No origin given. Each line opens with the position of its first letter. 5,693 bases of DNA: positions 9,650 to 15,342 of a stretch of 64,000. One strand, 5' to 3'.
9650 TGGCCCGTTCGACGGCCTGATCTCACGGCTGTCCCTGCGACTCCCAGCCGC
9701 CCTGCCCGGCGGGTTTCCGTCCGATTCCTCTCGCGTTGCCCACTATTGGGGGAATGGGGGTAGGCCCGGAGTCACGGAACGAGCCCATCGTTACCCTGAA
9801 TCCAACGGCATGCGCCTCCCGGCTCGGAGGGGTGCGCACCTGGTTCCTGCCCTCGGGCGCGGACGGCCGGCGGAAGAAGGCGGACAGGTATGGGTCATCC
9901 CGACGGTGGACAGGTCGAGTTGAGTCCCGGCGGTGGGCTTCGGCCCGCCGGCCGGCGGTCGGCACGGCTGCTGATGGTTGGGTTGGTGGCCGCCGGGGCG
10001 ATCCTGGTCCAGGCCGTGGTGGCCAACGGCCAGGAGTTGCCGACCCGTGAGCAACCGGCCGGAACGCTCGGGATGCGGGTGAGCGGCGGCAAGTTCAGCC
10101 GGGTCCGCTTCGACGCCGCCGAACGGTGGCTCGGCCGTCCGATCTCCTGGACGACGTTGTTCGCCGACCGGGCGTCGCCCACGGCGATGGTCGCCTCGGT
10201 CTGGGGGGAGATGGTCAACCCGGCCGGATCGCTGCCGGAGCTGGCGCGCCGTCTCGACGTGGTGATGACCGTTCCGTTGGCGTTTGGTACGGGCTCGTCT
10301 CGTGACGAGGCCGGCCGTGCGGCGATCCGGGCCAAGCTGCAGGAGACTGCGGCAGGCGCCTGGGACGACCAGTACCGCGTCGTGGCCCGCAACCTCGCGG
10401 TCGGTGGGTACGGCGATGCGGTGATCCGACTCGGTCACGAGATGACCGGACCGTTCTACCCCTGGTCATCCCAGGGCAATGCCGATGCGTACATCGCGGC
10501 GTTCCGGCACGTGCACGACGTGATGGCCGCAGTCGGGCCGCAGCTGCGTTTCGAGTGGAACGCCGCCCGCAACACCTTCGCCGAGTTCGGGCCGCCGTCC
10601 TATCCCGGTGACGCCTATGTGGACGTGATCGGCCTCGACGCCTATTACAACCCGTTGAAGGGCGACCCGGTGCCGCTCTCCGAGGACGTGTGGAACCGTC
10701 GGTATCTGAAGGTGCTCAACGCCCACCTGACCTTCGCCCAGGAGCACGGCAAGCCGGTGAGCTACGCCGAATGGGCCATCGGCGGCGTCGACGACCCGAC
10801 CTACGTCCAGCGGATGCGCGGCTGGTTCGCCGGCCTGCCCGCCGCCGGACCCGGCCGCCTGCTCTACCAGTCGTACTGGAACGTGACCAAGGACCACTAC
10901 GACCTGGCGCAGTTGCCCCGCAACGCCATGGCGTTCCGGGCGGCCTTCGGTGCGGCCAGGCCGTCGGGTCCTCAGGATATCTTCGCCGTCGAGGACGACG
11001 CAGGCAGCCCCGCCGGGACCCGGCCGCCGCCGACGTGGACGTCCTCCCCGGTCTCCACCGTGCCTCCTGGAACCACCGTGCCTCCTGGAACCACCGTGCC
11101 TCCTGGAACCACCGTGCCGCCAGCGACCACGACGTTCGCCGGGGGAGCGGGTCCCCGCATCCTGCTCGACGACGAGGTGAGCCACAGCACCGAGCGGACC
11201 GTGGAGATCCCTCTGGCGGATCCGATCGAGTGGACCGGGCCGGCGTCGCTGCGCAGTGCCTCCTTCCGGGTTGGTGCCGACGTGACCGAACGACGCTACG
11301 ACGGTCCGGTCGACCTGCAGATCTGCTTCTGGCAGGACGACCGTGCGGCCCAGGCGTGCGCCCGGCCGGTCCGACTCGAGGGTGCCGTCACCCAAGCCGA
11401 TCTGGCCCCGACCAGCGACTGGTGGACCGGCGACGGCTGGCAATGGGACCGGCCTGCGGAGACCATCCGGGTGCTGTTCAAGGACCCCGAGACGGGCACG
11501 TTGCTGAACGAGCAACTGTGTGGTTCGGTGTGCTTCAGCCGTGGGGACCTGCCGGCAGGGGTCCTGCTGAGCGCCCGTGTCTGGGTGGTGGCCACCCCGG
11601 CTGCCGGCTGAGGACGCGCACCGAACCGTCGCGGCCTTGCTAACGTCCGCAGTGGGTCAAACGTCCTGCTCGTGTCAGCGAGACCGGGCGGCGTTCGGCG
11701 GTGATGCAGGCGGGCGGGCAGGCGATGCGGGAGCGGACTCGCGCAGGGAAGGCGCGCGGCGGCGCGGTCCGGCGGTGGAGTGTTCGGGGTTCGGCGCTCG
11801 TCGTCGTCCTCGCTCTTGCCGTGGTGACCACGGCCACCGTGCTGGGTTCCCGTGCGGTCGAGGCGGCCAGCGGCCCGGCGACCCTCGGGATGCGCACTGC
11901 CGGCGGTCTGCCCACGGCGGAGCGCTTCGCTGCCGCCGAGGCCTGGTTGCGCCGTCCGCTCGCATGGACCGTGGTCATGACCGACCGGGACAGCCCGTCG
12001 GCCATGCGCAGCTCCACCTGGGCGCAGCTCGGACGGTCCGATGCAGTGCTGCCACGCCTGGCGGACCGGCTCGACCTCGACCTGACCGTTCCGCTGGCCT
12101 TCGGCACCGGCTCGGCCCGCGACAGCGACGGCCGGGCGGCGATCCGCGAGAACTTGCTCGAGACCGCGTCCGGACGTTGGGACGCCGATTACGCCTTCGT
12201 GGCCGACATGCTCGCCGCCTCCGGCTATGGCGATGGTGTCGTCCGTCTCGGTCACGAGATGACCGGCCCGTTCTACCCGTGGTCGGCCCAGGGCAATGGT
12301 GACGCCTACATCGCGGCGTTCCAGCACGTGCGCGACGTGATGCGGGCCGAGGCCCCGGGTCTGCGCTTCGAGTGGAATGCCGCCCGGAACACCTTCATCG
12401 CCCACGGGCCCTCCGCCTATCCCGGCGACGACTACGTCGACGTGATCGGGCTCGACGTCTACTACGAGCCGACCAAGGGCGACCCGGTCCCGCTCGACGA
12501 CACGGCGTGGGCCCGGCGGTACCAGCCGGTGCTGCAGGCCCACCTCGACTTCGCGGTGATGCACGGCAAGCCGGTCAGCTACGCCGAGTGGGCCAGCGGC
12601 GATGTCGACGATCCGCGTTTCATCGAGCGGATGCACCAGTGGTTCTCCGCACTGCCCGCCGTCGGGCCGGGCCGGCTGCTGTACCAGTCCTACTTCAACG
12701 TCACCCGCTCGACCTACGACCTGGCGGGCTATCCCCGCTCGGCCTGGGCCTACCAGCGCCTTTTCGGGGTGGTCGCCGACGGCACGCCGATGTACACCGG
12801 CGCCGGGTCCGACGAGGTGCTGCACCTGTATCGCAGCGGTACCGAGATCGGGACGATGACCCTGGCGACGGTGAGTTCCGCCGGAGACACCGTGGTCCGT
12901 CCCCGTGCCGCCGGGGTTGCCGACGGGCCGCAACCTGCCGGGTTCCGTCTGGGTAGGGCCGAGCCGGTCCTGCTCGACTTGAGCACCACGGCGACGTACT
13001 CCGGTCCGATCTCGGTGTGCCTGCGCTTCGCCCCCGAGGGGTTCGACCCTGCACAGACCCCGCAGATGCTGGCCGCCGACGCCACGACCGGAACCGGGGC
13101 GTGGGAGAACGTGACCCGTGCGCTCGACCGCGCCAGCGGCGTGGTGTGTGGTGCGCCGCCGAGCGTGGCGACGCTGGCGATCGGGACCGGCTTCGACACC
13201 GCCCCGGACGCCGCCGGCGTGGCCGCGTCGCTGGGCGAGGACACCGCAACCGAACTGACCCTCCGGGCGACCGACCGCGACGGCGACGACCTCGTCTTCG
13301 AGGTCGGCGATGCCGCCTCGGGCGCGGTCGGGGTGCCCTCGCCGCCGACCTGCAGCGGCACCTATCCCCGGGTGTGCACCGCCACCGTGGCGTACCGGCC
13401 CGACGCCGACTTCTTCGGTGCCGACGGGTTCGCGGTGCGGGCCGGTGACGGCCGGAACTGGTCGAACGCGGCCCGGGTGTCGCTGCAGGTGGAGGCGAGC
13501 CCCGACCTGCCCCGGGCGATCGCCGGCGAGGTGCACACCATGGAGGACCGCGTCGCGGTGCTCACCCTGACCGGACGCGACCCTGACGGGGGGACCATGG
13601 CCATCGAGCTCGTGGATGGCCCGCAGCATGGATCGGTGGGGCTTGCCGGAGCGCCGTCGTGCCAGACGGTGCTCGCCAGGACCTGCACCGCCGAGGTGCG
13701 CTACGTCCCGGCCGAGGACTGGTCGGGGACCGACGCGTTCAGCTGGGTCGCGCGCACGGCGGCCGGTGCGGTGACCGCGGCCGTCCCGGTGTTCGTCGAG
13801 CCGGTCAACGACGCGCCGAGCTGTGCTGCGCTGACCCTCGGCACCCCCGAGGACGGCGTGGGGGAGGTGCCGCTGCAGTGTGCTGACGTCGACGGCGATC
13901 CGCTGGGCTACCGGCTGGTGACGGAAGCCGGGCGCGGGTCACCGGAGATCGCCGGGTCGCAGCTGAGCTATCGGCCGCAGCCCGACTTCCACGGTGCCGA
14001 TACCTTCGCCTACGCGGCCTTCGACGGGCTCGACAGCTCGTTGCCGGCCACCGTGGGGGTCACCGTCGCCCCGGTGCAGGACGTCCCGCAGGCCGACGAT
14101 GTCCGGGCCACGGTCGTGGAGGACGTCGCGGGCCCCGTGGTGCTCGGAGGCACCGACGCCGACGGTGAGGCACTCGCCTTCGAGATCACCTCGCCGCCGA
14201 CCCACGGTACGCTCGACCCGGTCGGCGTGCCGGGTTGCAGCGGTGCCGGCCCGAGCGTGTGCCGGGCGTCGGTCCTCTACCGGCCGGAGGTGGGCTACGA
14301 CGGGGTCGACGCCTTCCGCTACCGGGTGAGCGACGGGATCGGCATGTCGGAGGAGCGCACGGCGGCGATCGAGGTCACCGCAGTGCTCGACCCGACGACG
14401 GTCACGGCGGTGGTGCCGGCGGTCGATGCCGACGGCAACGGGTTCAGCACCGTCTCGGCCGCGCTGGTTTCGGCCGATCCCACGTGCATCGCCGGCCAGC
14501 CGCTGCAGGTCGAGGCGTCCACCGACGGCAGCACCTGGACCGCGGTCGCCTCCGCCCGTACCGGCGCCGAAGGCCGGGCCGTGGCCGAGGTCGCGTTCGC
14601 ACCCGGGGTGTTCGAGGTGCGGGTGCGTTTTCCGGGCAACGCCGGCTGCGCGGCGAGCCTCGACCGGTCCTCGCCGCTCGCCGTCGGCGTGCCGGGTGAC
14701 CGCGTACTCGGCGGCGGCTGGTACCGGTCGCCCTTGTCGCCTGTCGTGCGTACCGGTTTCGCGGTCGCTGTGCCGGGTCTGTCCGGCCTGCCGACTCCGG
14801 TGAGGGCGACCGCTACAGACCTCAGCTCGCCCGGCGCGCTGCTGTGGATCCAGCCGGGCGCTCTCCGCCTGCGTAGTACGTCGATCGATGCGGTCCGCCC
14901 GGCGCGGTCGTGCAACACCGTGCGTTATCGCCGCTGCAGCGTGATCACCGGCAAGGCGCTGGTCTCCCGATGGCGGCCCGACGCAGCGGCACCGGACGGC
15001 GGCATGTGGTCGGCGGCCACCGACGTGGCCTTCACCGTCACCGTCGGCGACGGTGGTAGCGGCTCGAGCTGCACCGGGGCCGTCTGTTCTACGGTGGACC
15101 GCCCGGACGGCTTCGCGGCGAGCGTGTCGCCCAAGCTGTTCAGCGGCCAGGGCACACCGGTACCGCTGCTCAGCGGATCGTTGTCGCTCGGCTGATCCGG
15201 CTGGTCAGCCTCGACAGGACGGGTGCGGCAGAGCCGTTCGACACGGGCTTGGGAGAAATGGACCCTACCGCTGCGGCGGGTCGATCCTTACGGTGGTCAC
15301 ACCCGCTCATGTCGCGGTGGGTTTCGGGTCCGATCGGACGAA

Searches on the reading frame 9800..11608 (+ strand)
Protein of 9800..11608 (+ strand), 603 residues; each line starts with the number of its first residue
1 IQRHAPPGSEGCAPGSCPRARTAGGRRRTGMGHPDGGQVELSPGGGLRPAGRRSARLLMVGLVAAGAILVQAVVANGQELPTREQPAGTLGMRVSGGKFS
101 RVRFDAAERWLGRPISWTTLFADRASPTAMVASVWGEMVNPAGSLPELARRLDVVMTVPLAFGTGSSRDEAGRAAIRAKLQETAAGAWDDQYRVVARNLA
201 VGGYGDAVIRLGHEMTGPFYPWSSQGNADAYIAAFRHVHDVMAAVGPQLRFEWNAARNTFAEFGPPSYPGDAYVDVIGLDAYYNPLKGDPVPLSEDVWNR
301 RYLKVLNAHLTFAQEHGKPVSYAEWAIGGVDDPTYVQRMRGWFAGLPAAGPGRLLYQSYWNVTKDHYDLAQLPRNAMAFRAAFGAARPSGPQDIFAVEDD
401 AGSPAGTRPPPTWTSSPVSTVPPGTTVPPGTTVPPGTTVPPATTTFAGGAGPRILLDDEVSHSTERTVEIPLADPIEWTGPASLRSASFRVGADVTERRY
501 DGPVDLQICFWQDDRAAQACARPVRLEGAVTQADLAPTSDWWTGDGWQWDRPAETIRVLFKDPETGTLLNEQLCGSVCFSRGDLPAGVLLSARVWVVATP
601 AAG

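Call 13: search_protein_families(library=pfam, proteins=[window:9800-11608:+], max_evalue=0.001)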
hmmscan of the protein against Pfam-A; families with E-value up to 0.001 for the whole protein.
window:9800-11608:+ (603 aa): 1 family
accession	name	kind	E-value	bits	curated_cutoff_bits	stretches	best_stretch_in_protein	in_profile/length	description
PF02156.21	Glyco_hydro_26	-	3e-09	37.1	20.2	1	208-284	154-232/311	Glycosyl hydrolase family 26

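Call 41: search_protein_families(library=ncbifam, proteins=[window:9800-11608:+], max_evalue=0.001)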
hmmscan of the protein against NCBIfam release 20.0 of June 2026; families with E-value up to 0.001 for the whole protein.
window:9800-11608:+ (603 aa): 0 families

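Call 80: search_solved_structures(query=window:9890-11608:+, max_evalue=0.001)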
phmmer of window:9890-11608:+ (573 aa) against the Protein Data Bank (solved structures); distinct sequences matched with E-value up to 0.001: 11.
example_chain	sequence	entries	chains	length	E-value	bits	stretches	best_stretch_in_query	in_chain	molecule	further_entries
2cip_A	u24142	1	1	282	2.8e-06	29.5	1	173-253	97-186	ENDOGLUCANASE H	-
2bv9_A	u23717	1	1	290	2.8e-06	29.5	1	173-253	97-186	ENDOGLUCANASE H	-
2v3g_A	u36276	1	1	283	2.9e-06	29.4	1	173-253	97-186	ENDOGLUCANASE H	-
2bvd_A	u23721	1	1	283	2.9e-06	29.4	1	173-253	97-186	ENDOGLUCANASE H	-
2vi0_A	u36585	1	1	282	2.9e-06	29.4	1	173-253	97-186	Endoglucanase H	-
6zpl_C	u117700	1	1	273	1.9e-05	26.7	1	173-253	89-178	Endoglucanase H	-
2cit_A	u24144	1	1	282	2e-05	26.7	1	173-253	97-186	ENDOGLUCANASE H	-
4yn5_A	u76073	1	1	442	5.5e-05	25.2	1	154-258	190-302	Mannan endo-1,4-beta-mannosidase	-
8xvi_R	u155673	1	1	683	6.8e-05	24.9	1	173-253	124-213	Endoglucanase H,Endothelin-1 receptor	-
8xvj_R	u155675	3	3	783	9.5e-05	24.4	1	173-253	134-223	Endoglucanase H,Endothelin-1 receptor,Soluble cytochrome b562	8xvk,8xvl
7xp4_R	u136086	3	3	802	9.9e-05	24.4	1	173-253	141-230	Endoglucanase H,Taste receptor type 2 member 46,Endoglucanase H,Taste receptor type 2 memb | Endoglucanase H,Taste receptor type 2 member 46,Bitter taste recept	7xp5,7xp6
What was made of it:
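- The cluster already has two GH26-like candidates for trimming (calls 13, 80).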

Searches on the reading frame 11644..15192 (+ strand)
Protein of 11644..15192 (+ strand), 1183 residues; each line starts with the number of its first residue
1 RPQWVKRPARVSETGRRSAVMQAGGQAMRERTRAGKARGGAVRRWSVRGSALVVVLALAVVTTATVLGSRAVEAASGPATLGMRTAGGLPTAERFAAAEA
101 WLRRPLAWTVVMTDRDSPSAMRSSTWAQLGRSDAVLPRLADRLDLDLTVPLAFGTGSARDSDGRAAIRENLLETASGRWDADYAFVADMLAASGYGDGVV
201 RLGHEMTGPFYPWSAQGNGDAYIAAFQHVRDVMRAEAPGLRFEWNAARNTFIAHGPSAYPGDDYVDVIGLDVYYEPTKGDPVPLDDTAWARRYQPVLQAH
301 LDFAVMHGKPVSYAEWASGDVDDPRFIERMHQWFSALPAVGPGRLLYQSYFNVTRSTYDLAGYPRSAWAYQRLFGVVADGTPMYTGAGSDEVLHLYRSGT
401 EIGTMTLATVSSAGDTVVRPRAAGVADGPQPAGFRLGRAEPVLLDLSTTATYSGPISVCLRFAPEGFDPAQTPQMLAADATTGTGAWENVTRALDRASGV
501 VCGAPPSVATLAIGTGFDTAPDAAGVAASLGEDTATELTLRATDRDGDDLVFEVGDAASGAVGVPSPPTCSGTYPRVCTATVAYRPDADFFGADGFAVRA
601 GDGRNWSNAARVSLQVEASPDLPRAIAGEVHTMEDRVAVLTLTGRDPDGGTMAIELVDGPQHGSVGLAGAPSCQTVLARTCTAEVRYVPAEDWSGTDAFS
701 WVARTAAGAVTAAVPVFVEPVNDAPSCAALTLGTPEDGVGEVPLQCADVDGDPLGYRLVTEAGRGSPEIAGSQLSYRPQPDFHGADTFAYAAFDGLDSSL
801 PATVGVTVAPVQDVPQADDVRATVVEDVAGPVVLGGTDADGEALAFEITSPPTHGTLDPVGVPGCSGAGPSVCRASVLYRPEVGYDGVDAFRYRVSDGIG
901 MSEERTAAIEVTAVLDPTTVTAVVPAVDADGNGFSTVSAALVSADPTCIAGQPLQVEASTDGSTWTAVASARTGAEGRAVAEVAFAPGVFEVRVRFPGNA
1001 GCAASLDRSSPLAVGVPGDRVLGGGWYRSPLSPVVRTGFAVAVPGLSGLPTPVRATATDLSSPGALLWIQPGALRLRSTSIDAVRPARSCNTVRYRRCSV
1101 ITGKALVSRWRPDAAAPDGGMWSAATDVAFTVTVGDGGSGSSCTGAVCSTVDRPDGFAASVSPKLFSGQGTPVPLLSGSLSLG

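Call 13: search_protein_families(library=pfam, proteins=[window:11644-15192:+], max_evalue=0.001)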
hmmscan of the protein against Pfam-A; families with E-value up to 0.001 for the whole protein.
window:11644-15192:+ (1183 aa): 4 families
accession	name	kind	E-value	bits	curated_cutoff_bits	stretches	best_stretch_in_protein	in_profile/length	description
PF17963.7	Big_9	-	7.8e-32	110.5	23.6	4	722-807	1-89/89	Bacterial Ig domain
PF17803.7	Cadherin_4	-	1.1e-20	74.3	25.1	3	802-857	1-61/71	Bacterial cadherin-like domain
PF17892.7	Cadherin_5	-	1.2e-15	57.5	26.5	1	722-808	2-97/98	Cadherin-like domain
PF02156.21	Glyco_hydro_26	-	1e-07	32.1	20.2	1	200-280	155-233/311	Glycosyl hydrolase family 26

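Call 41: search_protein_families(library=ncbifam, proteins=[window:11644-15192:+], max_evalue=0.001)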
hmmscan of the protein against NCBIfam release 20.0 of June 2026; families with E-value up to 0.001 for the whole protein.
window:11644-15192:+ (1183 aa): 1 family
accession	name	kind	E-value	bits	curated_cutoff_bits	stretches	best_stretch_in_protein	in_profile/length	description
NF012211.1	tand_rpt_95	domain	1.3e-33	114.9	90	4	745-820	18-96/98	tandem-95 repeat protein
